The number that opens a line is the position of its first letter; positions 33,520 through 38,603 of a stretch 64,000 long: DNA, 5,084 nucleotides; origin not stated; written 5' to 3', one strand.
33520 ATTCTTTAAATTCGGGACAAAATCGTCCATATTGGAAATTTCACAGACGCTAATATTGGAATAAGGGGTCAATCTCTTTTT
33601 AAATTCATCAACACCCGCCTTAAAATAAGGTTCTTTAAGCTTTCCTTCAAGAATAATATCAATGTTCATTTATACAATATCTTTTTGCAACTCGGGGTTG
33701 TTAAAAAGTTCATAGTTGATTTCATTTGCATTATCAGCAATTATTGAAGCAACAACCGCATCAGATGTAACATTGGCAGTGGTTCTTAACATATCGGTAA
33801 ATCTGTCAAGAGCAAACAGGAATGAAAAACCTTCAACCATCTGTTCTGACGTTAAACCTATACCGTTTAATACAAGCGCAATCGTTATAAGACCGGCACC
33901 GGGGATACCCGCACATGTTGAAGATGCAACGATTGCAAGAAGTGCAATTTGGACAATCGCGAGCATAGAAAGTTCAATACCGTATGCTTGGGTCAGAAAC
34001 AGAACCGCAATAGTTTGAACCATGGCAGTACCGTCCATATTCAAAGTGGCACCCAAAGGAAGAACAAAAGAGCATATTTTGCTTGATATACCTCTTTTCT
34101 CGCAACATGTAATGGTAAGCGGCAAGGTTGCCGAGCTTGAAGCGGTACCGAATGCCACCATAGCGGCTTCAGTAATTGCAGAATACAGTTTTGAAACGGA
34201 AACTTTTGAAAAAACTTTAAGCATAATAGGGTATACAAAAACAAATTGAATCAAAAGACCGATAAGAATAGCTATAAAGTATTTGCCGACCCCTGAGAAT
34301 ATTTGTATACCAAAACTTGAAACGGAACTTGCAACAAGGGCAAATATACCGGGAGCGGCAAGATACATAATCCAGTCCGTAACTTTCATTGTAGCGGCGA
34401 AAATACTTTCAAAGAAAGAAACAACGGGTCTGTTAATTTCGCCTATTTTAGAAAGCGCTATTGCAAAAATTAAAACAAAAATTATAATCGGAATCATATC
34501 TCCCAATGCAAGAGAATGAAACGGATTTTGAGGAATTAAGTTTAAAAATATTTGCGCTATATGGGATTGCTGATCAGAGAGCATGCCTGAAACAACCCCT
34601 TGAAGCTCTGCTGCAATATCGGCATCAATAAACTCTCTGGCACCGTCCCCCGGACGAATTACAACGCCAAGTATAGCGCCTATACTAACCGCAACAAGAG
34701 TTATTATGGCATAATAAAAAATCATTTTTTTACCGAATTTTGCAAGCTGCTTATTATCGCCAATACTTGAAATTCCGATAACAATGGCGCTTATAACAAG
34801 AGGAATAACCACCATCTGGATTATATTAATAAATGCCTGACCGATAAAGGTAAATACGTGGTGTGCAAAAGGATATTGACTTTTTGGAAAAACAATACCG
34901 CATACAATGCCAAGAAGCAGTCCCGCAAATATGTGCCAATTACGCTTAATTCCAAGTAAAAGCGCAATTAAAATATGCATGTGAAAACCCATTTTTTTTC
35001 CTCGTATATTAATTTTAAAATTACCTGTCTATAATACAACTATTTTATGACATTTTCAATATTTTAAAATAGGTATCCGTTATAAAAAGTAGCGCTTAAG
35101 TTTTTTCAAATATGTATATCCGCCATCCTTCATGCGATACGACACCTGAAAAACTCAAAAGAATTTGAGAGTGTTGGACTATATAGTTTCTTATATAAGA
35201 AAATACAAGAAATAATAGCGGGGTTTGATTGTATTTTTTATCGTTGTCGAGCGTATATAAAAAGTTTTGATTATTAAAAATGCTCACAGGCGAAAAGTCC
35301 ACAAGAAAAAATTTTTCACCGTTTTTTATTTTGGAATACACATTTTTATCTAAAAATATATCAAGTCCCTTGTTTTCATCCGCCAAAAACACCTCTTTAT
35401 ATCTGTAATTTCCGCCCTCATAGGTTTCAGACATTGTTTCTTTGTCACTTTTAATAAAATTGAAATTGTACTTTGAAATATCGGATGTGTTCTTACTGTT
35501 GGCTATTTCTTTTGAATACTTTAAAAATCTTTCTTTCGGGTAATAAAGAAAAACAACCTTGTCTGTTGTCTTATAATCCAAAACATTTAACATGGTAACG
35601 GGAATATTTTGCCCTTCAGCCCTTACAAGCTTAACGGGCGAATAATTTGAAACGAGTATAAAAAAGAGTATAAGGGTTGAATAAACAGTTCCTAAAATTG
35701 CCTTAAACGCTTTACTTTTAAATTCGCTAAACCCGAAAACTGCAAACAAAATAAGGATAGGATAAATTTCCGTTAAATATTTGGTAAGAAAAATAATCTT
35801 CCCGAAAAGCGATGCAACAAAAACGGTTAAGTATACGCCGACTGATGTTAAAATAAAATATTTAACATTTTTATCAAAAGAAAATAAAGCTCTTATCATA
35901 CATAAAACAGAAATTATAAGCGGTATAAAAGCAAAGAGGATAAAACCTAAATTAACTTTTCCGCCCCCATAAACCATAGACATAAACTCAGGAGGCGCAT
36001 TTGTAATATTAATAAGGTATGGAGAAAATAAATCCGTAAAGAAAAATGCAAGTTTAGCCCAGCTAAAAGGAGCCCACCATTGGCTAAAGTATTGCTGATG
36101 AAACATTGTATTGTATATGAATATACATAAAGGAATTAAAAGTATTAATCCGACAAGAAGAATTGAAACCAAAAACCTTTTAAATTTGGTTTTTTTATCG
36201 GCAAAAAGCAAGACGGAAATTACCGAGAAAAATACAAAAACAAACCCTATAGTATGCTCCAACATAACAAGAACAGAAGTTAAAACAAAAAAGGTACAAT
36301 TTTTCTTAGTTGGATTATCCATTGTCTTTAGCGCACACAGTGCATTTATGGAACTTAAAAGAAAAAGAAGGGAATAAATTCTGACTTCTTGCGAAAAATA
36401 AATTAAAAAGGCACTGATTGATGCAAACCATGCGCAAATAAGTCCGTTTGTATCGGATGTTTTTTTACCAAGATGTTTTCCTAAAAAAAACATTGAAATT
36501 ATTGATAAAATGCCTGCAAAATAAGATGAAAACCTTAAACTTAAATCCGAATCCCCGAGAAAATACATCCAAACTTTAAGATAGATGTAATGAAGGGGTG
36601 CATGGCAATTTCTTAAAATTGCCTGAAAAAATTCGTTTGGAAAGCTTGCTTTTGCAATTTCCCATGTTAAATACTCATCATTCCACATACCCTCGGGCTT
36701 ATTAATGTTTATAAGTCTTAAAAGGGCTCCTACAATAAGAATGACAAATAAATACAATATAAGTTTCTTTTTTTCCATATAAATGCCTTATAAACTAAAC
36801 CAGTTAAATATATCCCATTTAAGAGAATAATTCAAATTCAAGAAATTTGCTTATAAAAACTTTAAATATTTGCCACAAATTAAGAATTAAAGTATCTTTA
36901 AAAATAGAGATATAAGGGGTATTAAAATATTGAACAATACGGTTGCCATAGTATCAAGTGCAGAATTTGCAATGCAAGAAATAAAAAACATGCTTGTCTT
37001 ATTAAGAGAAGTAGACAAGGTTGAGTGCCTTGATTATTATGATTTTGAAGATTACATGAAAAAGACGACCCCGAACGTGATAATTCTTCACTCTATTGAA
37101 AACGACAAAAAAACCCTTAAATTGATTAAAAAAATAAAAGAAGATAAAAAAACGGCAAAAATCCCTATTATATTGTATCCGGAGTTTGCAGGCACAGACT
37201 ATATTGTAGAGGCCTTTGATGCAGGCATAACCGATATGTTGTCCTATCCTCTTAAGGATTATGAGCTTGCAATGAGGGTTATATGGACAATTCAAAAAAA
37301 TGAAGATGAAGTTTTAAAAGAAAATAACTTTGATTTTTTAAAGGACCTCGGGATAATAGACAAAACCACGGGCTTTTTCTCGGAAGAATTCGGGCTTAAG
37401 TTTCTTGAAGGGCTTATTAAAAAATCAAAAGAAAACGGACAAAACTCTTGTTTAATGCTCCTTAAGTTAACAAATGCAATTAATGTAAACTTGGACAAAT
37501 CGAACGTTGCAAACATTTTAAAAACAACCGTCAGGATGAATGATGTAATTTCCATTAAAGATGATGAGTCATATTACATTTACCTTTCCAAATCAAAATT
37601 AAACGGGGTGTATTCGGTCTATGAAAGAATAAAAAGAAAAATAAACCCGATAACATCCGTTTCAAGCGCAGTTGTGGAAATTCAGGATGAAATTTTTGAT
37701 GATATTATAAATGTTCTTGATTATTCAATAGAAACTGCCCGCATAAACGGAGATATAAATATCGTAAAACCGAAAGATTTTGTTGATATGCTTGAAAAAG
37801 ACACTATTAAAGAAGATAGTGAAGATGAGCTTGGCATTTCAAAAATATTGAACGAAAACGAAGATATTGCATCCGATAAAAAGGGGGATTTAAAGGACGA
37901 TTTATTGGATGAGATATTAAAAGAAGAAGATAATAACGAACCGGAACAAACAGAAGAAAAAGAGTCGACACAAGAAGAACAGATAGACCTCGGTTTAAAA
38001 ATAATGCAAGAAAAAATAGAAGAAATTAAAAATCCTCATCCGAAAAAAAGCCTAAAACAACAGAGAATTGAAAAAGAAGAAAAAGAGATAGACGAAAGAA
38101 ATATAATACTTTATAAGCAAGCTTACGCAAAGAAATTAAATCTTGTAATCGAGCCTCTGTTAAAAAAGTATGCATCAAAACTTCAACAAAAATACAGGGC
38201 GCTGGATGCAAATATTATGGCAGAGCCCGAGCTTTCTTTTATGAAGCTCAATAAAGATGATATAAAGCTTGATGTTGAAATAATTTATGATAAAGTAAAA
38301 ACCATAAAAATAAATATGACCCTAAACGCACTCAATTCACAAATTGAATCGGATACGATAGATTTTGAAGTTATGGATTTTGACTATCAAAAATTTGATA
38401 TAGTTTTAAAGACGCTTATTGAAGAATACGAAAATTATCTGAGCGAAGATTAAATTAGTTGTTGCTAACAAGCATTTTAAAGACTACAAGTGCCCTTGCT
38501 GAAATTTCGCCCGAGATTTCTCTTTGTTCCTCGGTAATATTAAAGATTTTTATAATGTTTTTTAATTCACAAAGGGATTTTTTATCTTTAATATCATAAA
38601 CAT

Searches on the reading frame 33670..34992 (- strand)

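Call 99: search_protein_families(library=pfam, proteins=[window:33670-34992:-], max_evalue=0.0001)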
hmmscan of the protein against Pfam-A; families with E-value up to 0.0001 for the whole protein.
window:33670-34992:- (440 aa): 1 family
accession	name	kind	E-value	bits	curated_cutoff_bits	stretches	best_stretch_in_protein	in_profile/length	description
PF00375.23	SDF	-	3.8e-108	362.4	27.9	1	19-419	3-385/387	Sodium:dicarboxylate symporter family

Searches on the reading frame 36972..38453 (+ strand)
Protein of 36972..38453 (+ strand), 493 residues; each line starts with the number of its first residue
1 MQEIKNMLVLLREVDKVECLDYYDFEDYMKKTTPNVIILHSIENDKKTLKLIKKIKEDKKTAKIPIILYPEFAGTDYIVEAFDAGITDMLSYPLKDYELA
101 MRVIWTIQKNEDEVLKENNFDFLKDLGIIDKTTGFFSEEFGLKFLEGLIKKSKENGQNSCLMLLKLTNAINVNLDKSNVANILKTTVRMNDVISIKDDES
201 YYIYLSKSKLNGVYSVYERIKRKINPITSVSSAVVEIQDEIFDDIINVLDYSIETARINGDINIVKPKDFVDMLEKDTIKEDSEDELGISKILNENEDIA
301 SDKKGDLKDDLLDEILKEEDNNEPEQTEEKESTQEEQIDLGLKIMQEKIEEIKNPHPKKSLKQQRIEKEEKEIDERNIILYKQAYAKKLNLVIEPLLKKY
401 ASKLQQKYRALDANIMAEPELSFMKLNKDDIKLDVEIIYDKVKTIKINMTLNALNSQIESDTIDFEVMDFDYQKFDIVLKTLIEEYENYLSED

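Call 65: search_protein_families(library=pfam, proteins=[window:36972-38453:+], max_evalue=0.001)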
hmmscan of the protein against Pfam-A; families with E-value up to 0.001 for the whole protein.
window:36972-38453:+ (493 aa): 1 family
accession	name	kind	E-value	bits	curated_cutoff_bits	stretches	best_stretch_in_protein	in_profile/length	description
PF00072.30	Response_reg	-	0.00035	21.2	30.2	1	18-102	27-109/111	Response regulator receiver domain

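Call 68: search_protein_families(library=ncbifam, proteins=[window:36972-38453:+], max_evalue=0.001)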
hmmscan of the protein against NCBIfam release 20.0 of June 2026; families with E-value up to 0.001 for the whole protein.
window:36972-38453:+ (493 aa): 5 families
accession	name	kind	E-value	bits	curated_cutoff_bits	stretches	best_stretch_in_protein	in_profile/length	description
NF007135.0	PRK09581.1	equivalog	1.2e-17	63.9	474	1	4-225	171-399/457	PleD family two-component system response regulator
NF047654.1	DiguCycDgcRLepto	equivalog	4.3e-08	32.4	500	1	30-228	43-243/295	diguanylate cyclase DgcR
TIGR02154.1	PhoB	equivalog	3.1e-07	29.9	296.2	1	14-114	27-127/226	phosphate regulon transcriptional regulator PhoB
NF040689.1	MtrAB_MtrA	equivalog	2.4e-05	23.8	300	1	14-114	23-120/219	MtrAB system response regulator MtrA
NF007546.0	PRK10161.1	equivalog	0.00064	19.4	471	0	14-104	27-117/229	phosphate response regulator transcription factor PhoB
